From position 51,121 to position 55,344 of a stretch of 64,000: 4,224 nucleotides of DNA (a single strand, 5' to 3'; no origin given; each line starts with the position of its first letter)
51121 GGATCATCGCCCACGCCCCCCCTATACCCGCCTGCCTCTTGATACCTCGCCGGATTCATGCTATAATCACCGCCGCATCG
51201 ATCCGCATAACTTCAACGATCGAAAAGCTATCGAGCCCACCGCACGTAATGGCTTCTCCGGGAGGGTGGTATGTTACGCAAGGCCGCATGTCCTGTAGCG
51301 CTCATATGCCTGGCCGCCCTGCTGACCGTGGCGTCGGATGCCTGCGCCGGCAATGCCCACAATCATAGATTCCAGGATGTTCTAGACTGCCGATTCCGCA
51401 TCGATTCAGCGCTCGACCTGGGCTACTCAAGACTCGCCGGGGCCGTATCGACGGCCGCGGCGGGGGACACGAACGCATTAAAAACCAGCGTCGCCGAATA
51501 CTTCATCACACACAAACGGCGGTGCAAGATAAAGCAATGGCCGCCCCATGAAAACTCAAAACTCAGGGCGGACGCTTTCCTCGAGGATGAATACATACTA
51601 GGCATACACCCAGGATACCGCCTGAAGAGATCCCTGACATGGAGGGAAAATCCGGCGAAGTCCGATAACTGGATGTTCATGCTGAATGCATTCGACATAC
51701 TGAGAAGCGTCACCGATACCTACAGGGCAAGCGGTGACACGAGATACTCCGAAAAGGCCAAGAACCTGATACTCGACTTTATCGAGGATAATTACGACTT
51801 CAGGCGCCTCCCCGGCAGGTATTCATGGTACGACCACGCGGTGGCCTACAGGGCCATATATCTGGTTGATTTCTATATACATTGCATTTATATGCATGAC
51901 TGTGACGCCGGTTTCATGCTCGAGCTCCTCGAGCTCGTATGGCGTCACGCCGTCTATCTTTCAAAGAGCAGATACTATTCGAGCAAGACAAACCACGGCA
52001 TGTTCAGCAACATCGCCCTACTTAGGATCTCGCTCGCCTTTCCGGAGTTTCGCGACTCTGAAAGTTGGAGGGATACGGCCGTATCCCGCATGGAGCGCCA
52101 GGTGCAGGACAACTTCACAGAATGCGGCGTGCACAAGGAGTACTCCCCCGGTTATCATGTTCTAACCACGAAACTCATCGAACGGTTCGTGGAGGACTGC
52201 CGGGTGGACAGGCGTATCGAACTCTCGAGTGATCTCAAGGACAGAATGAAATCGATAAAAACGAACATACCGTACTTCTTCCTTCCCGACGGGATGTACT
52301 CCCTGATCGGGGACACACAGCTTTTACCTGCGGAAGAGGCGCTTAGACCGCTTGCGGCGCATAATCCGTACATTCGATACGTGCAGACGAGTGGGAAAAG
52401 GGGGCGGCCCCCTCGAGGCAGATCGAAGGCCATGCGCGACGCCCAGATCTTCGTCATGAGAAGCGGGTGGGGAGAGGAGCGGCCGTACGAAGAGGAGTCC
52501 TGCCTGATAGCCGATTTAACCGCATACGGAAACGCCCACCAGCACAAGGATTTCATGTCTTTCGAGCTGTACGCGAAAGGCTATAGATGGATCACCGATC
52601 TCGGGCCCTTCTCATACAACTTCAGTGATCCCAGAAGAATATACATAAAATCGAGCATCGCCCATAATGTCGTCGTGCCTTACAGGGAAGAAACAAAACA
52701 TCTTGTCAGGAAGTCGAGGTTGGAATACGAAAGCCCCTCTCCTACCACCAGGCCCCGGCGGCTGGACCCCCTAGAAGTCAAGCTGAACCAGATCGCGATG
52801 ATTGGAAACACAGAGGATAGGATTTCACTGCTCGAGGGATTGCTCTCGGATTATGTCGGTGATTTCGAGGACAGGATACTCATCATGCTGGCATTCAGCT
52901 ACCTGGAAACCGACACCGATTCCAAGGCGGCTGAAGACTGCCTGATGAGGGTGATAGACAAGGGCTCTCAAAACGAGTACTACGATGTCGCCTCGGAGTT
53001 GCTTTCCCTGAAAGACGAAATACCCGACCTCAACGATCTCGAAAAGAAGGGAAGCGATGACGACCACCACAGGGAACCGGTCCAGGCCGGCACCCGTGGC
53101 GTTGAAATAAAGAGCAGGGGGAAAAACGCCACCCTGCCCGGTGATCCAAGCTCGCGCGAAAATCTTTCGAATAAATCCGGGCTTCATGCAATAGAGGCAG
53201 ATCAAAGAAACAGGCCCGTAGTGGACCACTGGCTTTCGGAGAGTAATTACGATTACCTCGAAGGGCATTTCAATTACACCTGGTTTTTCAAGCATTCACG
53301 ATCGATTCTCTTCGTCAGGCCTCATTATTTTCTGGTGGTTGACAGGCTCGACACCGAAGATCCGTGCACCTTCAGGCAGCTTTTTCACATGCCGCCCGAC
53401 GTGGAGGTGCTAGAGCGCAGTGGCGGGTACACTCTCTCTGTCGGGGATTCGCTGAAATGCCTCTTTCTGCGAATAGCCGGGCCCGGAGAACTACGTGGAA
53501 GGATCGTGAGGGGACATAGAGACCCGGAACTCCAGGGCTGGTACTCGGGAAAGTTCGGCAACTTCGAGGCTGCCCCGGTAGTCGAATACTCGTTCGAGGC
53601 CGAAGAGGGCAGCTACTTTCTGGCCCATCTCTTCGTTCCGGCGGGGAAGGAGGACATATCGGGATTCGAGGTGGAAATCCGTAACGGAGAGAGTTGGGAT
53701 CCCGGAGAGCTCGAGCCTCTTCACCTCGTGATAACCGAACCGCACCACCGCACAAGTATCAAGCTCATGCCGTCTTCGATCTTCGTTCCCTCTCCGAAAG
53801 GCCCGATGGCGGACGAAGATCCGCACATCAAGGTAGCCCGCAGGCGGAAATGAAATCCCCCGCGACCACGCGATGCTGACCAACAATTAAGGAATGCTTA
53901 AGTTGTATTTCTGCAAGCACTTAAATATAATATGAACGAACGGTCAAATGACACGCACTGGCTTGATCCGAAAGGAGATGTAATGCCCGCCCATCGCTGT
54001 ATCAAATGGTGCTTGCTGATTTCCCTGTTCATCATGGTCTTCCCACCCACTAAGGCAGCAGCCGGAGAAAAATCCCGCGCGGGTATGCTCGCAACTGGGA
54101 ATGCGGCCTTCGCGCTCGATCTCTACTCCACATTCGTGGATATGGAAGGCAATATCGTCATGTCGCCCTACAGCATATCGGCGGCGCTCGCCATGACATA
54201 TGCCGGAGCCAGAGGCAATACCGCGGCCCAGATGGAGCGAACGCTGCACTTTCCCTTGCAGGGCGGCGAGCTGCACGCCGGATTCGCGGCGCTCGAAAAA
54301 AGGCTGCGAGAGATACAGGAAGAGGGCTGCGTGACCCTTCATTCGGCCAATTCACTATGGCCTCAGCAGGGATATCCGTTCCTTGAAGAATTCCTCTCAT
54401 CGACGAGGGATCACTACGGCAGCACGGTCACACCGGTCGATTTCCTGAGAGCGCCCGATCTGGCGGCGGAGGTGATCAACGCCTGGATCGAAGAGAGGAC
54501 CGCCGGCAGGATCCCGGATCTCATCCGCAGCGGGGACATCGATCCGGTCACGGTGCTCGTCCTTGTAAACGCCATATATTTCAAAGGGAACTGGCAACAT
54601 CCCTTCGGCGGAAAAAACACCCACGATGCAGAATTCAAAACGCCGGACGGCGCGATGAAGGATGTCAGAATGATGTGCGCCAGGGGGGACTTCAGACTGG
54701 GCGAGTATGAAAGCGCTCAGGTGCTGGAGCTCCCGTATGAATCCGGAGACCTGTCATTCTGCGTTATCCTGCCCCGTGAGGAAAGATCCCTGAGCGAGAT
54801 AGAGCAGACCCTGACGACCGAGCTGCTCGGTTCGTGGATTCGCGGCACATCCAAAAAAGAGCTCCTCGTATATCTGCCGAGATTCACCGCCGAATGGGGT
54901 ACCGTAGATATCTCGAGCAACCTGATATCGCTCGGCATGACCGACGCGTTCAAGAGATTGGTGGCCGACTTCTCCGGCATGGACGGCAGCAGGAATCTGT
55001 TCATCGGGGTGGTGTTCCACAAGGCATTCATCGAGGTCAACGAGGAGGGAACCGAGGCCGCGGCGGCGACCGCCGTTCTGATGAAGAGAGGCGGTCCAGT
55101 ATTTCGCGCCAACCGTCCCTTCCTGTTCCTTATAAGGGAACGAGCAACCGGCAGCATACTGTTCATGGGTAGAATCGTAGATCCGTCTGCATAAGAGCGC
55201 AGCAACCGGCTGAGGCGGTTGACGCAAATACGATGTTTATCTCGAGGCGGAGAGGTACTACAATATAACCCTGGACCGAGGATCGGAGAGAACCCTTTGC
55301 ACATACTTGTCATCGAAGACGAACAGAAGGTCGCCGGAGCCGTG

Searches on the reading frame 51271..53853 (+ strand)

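Call 80: search_protein_families(library=pfam, proteins=[window:51271-53853:+], max_evalue=0.00001)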
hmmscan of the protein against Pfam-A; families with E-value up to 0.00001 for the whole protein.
window:51271-53853:+ (860 aa): 2 families
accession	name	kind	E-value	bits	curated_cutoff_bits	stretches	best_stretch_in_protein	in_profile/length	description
PF16889.11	Hepar_II_III_N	-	3.3e-29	102.7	22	1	46-353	3-317/340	Heparinase II/III N-terminus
PF07940.18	Hepar_II_III_C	-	4.6e-19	69.3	24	1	381-469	2-84/237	Heparinase II/III-like, C-terminal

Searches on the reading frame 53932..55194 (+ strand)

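Call 80: search_protein_families(library=pfam, proteins=[window:53932-55194:+], max_evalue=0.00001)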
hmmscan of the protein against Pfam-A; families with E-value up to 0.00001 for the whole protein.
window:53932-55194:+ (420 aa): 1 family
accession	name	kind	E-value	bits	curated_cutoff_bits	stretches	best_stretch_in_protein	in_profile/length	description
PF00079.25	Serpin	-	1.1e-113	380.7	27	1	56-418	2-370/370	Serpin (serine protease inhibitor)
